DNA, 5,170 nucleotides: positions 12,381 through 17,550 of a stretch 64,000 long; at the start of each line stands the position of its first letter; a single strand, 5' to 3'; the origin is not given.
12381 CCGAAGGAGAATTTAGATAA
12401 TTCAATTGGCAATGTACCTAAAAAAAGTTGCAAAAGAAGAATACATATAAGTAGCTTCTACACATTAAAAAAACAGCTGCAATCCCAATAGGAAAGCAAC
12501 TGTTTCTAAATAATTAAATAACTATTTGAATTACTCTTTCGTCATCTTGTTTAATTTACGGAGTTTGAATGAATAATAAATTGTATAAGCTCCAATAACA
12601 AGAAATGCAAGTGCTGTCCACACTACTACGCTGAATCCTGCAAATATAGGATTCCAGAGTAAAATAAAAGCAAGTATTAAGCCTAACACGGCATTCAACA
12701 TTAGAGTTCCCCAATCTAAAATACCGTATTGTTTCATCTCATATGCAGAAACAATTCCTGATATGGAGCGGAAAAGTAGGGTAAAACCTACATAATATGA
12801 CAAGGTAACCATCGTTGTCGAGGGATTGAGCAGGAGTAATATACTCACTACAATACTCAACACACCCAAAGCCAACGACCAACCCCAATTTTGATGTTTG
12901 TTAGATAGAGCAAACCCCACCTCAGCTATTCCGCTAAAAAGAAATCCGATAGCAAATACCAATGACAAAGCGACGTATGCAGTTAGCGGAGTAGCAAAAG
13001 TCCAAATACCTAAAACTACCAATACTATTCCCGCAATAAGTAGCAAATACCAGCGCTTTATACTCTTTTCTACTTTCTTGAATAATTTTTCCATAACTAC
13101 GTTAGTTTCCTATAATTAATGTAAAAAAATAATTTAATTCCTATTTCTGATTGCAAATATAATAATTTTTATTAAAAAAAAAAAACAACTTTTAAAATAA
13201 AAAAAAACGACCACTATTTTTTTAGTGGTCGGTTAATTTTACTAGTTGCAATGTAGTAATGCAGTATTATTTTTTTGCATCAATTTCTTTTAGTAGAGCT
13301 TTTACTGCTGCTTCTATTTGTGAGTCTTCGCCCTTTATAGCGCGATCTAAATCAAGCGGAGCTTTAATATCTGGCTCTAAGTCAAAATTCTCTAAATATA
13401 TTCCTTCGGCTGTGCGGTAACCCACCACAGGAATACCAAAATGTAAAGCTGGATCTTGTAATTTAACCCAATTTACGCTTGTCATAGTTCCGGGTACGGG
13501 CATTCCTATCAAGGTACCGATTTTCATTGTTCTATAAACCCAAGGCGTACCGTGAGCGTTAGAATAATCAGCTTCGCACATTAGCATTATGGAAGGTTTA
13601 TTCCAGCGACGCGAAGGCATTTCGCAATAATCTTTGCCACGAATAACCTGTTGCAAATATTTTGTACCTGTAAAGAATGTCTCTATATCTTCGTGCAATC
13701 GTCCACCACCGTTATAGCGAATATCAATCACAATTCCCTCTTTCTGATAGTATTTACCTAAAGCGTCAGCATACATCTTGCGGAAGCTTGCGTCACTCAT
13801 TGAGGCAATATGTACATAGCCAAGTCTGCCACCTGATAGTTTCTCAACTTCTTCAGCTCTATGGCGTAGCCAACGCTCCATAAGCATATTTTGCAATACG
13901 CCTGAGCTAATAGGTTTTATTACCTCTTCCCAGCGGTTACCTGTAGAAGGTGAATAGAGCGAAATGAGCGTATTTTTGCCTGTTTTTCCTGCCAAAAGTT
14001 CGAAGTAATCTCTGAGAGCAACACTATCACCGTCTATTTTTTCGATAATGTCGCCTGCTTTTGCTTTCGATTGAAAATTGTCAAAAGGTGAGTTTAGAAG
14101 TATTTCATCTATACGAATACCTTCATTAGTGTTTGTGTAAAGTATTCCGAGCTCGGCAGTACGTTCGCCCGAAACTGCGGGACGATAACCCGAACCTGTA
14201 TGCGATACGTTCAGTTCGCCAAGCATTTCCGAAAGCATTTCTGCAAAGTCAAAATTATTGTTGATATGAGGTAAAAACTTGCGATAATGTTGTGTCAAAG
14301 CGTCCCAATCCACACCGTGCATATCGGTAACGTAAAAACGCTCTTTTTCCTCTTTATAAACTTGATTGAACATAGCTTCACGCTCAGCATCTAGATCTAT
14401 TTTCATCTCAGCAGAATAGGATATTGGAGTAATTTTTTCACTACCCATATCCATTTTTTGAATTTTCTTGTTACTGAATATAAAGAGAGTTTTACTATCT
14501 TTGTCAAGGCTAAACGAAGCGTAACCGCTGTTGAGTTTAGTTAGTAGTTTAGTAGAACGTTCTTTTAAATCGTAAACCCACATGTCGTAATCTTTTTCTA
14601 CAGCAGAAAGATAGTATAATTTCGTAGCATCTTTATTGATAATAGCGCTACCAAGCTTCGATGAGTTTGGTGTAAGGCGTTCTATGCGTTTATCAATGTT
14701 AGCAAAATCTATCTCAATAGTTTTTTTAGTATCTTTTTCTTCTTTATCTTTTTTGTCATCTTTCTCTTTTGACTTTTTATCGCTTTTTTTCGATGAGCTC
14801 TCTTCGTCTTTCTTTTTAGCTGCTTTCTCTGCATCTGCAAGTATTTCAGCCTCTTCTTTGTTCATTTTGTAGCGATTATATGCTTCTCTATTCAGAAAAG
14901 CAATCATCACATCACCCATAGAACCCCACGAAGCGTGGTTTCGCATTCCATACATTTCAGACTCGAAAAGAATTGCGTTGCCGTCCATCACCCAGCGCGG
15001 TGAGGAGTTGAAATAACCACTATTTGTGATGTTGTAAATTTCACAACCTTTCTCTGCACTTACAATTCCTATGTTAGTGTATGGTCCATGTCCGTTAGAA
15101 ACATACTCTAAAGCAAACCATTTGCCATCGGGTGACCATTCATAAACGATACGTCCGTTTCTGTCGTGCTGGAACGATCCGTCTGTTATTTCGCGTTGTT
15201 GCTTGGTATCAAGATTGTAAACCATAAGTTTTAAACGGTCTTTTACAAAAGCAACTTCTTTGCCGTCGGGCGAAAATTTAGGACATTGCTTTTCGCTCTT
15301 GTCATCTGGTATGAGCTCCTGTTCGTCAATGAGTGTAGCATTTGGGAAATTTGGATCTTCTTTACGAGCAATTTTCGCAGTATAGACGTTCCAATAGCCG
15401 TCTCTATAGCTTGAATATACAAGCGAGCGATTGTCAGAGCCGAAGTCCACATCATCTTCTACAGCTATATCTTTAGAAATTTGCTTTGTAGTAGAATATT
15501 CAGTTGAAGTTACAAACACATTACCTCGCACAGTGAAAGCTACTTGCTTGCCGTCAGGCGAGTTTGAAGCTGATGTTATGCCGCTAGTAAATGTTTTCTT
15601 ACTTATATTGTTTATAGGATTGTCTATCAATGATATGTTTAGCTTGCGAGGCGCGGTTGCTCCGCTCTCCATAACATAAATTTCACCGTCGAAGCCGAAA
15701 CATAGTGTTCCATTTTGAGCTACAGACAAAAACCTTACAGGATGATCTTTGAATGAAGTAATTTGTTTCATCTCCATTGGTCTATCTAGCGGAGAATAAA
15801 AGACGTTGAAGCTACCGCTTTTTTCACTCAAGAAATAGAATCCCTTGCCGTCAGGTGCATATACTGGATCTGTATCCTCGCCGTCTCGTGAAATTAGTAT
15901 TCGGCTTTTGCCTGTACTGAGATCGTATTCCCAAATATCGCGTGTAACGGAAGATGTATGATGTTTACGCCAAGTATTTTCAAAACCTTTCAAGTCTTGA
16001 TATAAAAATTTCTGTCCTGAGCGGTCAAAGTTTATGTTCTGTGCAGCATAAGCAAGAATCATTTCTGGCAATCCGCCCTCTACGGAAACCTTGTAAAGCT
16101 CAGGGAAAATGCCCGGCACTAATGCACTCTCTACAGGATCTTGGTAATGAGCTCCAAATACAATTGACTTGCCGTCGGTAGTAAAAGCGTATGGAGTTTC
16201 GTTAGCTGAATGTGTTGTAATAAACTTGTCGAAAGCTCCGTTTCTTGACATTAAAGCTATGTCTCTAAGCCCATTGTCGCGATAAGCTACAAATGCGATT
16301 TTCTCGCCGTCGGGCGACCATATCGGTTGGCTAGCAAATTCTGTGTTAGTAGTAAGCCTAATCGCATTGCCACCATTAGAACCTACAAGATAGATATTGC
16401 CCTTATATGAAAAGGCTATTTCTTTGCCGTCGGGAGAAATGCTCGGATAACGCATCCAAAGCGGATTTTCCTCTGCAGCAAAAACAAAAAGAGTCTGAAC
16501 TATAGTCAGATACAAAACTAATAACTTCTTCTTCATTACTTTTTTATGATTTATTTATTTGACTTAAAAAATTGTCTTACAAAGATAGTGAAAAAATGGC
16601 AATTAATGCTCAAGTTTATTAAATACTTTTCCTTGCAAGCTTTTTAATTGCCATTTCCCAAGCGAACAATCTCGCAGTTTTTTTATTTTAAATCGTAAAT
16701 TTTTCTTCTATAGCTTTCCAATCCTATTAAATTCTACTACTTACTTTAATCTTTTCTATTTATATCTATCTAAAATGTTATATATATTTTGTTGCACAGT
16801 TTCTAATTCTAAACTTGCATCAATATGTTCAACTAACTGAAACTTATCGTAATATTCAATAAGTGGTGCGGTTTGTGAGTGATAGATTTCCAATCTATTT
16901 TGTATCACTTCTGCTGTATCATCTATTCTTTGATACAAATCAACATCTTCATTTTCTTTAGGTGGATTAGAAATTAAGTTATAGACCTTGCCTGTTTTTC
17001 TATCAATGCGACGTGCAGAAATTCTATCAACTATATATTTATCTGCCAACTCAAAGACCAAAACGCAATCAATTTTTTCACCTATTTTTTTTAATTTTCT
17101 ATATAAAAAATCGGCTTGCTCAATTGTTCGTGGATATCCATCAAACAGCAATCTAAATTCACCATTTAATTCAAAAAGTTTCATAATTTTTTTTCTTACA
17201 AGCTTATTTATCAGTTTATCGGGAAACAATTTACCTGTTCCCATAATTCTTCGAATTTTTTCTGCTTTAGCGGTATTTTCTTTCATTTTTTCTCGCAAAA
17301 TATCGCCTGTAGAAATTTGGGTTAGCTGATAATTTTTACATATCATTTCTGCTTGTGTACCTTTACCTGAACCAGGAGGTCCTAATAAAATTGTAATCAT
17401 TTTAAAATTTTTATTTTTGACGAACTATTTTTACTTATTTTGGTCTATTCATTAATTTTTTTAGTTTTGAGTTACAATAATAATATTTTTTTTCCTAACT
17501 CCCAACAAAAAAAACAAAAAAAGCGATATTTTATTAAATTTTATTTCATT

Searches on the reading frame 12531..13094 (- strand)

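Call 53: search_protein_families(library=pfam, proteins=[window:12531-13094:-], max_evalue=0.00001)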
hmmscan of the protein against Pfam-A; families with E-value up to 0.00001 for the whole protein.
window:12531-13094:- (187 aa): 1 family
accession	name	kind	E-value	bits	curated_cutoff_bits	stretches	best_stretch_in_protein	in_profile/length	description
PF03729.18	DUF308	-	4.2e-24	85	25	2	20-88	1-72/73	Short repeat of unknown function (DUF308)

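Call 96: search_protein_families(library=ncbifam, proteins=[window:12531-13094:-], max_evalue=1e-10)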
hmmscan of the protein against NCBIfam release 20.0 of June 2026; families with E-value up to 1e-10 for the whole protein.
window:12531-13094:- (187 aa): 1 family
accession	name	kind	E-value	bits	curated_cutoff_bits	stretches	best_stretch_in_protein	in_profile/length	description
NF007577.0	PRK10209.1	equivalog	9.6e-12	45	189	0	4-122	68-188/190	HdeD family acid-resistance protein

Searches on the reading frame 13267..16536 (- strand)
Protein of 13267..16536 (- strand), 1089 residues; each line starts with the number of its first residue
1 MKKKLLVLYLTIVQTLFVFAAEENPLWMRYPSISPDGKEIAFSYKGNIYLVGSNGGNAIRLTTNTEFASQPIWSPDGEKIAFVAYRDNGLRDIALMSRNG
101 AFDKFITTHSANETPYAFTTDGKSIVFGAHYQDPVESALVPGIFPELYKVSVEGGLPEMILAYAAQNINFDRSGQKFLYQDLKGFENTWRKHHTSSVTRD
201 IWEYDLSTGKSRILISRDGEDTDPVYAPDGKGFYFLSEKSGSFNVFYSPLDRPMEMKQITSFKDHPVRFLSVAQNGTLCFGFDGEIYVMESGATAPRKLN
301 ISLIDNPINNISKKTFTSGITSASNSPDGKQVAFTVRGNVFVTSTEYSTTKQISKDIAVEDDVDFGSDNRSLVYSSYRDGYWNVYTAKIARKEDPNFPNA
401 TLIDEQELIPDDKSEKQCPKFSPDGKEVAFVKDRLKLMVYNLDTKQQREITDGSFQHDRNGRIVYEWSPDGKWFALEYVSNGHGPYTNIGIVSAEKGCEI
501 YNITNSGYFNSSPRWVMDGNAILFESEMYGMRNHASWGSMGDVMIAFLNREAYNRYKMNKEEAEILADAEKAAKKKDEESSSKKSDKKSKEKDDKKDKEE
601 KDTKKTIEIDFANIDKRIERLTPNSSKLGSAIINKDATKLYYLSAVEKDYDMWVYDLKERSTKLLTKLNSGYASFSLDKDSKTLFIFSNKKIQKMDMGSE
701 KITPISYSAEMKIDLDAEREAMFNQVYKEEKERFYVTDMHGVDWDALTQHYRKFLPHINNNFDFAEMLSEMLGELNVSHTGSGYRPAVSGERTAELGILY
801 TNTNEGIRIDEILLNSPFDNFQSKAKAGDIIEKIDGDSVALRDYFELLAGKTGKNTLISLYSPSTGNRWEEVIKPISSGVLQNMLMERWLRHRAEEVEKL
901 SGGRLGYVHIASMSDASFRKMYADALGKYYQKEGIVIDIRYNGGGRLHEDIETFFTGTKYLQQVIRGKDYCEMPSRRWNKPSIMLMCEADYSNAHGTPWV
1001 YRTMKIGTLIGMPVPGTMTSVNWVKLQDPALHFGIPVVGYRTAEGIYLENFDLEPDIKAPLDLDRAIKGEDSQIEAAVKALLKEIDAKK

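Call 53: search_protein_families(library=pfam, proteins=[window:13267-16536:-], max_evalue=0.00001)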
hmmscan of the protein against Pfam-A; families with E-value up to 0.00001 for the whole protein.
window:13267-16536:- (1089 aa): 5 families
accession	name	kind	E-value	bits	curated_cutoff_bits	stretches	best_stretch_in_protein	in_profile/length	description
PF07676.18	PD40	-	3e-28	97.6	20.9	1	60-89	3-32/38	WD40-like Beta Propeller Repeat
PF14684.11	Tricorn_C1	-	3.8e-22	78.4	24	1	716-773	2-59/59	Tricorn protease C1 domain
PF03572.23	Peptidase_S41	-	2e-19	70.2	24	1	904-1058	1-164/165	Peptidase family S41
PF00930.27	DPPIV_N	-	3e-16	59.5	22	0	29-98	46-133/354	Dipeptidyl peptidase IV (DPP IV) N-terminal region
PF23414.1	Beta-prop_EML_2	-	7.4e-06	26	90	0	313-388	35-111/266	Echinoderm microtubule-associated protein second beta-propeller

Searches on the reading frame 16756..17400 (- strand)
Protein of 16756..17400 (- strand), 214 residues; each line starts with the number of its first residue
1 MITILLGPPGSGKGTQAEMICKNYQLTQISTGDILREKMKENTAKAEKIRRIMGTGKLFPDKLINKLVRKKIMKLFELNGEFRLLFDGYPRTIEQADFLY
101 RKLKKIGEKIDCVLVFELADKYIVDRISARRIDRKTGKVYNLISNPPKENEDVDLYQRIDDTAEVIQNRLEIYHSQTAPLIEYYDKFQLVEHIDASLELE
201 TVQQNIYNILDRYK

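Call 53: search_protein_families(library=pfam, proteins=[window:16756-17400:-], max_evalue=0.00001)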
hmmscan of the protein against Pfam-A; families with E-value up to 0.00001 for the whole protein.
window:16756-17400:- (214 aa): 2 families
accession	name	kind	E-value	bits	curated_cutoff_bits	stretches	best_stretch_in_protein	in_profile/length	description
PF00406.28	ADK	-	2.5e-46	158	26.8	1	5-187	1-149/151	Adenylate kinase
PF13207.12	AAA_17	-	3.9e-23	82.7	27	1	6-131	1-123/136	AAA domain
